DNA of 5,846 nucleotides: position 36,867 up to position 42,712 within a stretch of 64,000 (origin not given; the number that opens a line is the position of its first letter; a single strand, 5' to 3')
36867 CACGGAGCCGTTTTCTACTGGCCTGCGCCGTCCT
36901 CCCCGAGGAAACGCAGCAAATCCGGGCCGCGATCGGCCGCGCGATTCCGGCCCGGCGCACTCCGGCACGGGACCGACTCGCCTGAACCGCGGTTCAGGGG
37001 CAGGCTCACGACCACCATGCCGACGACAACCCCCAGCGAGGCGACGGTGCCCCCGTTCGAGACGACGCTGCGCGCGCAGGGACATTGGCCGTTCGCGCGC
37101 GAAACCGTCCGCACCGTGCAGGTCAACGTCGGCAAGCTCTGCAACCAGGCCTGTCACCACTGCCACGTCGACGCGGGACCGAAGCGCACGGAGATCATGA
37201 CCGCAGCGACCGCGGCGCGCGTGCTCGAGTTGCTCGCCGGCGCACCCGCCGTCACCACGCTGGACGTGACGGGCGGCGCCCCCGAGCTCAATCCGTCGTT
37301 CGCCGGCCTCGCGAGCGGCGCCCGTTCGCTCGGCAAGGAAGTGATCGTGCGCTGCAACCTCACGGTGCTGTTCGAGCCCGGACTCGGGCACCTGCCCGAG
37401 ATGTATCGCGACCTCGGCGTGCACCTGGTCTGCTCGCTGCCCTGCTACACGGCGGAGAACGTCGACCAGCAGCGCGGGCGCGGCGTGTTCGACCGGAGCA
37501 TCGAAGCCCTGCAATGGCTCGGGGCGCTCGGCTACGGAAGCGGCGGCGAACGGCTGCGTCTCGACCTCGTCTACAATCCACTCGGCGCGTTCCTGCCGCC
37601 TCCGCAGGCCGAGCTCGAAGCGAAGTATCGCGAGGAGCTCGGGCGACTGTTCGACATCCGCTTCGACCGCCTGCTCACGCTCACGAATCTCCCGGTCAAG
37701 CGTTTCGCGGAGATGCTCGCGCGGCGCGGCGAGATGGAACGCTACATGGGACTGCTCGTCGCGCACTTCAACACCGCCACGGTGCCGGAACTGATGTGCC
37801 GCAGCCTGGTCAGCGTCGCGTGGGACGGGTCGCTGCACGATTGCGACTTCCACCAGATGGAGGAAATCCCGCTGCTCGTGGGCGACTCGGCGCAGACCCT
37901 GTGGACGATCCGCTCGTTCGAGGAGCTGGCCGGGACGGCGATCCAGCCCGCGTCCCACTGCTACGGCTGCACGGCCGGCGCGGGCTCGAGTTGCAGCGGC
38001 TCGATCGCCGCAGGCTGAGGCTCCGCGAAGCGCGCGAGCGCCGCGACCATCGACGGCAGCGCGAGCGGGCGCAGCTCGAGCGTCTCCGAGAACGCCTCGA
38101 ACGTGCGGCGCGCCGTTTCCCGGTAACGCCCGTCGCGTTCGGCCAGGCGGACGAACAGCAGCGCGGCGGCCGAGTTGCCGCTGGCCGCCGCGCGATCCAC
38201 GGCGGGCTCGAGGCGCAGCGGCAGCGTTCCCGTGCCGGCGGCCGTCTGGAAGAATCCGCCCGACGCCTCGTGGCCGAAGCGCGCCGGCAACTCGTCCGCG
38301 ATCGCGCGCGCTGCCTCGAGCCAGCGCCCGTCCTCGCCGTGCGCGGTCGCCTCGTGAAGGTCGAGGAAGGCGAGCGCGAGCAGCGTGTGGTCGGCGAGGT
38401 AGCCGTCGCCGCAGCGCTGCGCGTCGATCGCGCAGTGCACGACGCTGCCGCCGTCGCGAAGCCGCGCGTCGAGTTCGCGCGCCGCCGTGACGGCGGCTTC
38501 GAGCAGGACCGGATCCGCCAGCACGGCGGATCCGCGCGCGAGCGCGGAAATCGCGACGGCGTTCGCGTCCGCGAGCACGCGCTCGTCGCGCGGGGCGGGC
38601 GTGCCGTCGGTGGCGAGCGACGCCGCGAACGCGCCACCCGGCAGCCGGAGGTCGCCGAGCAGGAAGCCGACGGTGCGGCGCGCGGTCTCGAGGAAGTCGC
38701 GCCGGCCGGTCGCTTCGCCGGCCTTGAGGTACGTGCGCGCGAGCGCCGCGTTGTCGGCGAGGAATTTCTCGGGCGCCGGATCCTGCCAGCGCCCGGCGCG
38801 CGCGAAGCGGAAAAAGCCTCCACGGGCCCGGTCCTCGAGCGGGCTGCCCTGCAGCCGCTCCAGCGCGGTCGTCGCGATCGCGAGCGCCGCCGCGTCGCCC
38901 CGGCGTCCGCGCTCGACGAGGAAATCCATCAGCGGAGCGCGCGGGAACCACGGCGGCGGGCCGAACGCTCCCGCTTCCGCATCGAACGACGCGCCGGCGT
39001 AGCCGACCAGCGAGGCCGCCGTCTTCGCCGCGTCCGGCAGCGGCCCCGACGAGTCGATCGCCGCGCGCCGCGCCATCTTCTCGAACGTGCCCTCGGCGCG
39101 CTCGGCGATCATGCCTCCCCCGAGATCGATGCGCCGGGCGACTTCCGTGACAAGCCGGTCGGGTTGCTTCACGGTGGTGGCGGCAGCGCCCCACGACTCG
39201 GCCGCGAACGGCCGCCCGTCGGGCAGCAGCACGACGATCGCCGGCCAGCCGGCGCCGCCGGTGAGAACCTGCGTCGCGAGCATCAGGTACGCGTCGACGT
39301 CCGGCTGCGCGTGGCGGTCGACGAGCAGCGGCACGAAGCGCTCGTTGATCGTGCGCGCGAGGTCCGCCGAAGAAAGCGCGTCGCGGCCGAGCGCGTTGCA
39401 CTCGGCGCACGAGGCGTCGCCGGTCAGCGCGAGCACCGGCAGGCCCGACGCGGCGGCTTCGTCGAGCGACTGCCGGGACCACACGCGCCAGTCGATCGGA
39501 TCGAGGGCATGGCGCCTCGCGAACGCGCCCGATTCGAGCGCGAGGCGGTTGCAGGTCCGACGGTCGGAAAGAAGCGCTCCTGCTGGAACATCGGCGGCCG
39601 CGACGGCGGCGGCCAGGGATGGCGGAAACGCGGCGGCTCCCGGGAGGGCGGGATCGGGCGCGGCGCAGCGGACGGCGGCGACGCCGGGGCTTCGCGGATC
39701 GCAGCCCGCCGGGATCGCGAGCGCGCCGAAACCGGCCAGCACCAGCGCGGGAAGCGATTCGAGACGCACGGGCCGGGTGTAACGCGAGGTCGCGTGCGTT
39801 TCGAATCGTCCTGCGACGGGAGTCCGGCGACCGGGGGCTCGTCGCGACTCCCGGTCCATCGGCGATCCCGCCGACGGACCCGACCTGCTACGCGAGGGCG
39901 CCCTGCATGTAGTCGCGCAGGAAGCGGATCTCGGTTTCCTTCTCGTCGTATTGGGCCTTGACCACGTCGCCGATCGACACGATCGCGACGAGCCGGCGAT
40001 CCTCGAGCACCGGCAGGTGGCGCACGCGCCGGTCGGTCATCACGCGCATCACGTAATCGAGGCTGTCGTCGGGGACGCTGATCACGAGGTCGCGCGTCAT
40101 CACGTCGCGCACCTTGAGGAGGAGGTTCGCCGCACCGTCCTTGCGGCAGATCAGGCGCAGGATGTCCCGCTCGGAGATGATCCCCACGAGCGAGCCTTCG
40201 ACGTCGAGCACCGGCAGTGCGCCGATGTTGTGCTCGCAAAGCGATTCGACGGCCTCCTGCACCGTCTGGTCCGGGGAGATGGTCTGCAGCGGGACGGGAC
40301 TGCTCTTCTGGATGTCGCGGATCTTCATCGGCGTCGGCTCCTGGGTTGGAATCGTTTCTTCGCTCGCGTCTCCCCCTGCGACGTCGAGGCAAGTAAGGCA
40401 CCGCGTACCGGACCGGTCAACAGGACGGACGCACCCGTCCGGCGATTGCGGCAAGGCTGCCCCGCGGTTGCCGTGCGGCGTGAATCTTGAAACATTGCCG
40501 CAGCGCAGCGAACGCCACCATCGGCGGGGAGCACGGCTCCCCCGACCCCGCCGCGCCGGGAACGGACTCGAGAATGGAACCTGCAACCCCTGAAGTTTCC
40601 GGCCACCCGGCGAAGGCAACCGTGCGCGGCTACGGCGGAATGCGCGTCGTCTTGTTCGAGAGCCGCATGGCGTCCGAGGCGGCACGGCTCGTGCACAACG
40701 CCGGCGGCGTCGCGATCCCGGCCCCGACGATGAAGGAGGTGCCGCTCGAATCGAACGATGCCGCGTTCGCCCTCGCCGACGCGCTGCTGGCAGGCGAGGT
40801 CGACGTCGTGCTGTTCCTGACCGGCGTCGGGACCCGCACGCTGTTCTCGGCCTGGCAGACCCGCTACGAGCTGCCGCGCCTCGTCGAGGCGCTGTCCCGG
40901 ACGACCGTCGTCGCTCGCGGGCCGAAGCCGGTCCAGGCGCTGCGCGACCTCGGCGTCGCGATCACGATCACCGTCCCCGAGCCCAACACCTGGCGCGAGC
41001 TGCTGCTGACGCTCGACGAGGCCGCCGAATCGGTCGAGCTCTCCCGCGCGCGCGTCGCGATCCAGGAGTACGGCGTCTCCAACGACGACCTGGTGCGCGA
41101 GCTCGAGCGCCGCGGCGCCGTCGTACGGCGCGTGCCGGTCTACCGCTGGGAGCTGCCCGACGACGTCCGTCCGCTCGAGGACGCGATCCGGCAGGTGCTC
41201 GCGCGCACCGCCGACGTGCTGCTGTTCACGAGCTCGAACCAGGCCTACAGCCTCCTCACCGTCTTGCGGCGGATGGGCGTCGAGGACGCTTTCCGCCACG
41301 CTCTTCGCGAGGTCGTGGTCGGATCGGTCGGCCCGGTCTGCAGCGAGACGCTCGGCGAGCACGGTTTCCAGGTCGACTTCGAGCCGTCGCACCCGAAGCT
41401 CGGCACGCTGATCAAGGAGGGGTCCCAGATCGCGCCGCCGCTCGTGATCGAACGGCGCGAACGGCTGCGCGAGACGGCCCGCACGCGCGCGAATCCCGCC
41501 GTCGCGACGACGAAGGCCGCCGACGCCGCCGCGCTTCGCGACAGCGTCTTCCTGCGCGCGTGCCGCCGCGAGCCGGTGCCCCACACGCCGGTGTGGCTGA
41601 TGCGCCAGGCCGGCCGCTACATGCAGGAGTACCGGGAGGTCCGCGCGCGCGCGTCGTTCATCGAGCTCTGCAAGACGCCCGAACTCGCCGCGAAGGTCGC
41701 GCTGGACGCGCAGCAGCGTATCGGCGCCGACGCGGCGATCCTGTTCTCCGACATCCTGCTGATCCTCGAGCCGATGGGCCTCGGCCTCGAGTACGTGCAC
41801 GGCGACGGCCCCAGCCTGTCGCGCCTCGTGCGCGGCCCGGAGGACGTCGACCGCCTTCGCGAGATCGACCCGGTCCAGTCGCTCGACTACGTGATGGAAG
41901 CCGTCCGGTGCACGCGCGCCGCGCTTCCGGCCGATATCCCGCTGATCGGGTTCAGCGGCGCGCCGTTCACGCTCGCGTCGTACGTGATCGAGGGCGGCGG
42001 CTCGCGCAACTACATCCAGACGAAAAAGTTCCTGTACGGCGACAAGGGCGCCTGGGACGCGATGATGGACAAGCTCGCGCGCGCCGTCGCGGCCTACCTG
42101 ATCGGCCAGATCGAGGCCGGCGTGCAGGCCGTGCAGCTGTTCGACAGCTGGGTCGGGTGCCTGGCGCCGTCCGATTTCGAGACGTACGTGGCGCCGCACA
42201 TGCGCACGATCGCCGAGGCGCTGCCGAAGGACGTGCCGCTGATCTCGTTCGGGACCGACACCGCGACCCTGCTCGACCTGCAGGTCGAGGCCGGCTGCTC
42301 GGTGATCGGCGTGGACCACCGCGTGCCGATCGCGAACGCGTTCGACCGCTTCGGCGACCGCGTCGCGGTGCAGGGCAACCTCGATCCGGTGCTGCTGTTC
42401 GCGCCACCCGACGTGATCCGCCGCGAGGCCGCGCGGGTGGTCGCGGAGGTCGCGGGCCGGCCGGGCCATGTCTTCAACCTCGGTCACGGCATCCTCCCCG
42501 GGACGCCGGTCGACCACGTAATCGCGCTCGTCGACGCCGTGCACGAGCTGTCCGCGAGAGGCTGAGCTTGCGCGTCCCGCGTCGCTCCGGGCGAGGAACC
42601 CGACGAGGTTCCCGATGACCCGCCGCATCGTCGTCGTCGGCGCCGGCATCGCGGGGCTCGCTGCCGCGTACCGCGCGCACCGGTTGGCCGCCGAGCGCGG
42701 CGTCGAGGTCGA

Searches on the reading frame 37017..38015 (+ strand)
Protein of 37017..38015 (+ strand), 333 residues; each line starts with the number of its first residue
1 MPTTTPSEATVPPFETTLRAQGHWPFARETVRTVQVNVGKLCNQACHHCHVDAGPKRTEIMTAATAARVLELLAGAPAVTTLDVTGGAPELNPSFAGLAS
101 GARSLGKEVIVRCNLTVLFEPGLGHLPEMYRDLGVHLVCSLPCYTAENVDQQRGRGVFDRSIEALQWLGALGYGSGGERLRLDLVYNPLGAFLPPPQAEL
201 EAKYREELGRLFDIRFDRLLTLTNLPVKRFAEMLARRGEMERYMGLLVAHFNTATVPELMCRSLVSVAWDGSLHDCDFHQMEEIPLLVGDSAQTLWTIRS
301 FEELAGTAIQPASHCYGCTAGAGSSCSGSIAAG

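Call 28: search_protein_families(library=ncbifam, proteins=[window:37017-38015:+], max_evalue=1e-20)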
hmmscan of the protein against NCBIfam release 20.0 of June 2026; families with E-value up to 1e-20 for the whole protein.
window:37017-38015:+ (333 aa): 1 family
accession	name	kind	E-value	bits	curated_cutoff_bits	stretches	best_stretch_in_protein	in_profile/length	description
TIGR04167.1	rSAM_SeCys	equivalog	5.9e-122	406.6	300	1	27-330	3-303/303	arsenosugar biosynthesis radical SAM (seleno)protein ArsS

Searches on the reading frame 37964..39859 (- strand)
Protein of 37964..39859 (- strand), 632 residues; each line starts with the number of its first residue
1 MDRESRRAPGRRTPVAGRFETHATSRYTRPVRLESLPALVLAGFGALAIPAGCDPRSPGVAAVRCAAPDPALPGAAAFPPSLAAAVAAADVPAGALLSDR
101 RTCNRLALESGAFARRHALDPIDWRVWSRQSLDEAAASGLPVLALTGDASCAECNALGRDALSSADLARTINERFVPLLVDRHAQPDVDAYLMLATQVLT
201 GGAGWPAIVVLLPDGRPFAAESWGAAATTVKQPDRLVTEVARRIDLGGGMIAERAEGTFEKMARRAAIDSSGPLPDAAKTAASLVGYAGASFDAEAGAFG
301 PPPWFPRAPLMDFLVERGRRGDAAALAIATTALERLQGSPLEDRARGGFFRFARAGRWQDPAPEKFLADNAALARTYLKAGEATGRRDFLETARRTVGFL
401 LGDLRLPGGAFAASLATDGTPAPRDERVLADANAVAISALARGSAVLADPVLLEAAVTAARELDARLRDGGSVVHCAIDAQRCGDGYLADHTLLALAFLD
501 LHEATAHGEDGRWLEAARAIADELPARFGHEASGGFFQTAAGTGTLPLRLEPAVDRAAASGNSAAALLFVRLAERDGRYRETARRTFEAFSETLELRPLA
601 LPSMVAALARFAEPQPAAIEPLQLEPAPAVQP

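Call 31: search_protein_families(library=ncbifam, proteins=[window:37964-39859:-], max_evalue=1e-25)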
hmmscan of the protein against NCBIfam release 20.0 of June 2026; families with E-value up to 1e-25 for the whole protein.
window:37964-39859:- (632 aa): 0 families

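Call 52: search_protein_families(library=pfam, proteins=[window:37964-39859:-], max_evalue=0.000001)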
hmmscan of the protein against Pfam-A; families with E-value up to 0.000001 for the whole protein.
window:37964-39859:- (632 aa): 2 families
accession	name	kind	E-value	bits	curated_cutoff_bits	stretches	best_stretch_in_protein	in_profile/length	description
PF03190.21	Thioredox_DsbH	-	3.3e-28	99.1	27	1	104-238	2-138/163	Protein of unknown function, DUF255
PF13899.12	Thioredoxin_7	-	3.7e-07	30.6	27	1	123-211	1-81/83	Thioredoxin-like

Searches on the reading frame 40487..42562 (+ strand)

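Call 31: search_protein_families(library=ncbifam, proteins=[window:40487-42562:+], max_evalue=1e-25)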
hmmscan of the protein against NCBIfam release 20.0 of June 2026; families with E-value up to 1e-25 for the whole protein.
window:40487-42562:+ (692 aa): 3 families
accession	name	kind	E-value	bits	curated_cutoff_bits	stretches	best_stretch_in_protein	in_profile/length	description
TIGR01464.1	hemE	equivalog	3.1e-120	401.2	302.95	1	355-687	2-338/338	uroporphyrinogen decarboxylase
NF005568.0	PRK07239.1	equivalog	2.2e-38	132.2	273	1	50-312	11-271/381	uroporphyrinogen-III synthase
NF004584.0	PRK05928.2-1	equivalog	2.5e-32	112.4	233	1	50-311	5-260/269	uroporphyrinogen-III synthase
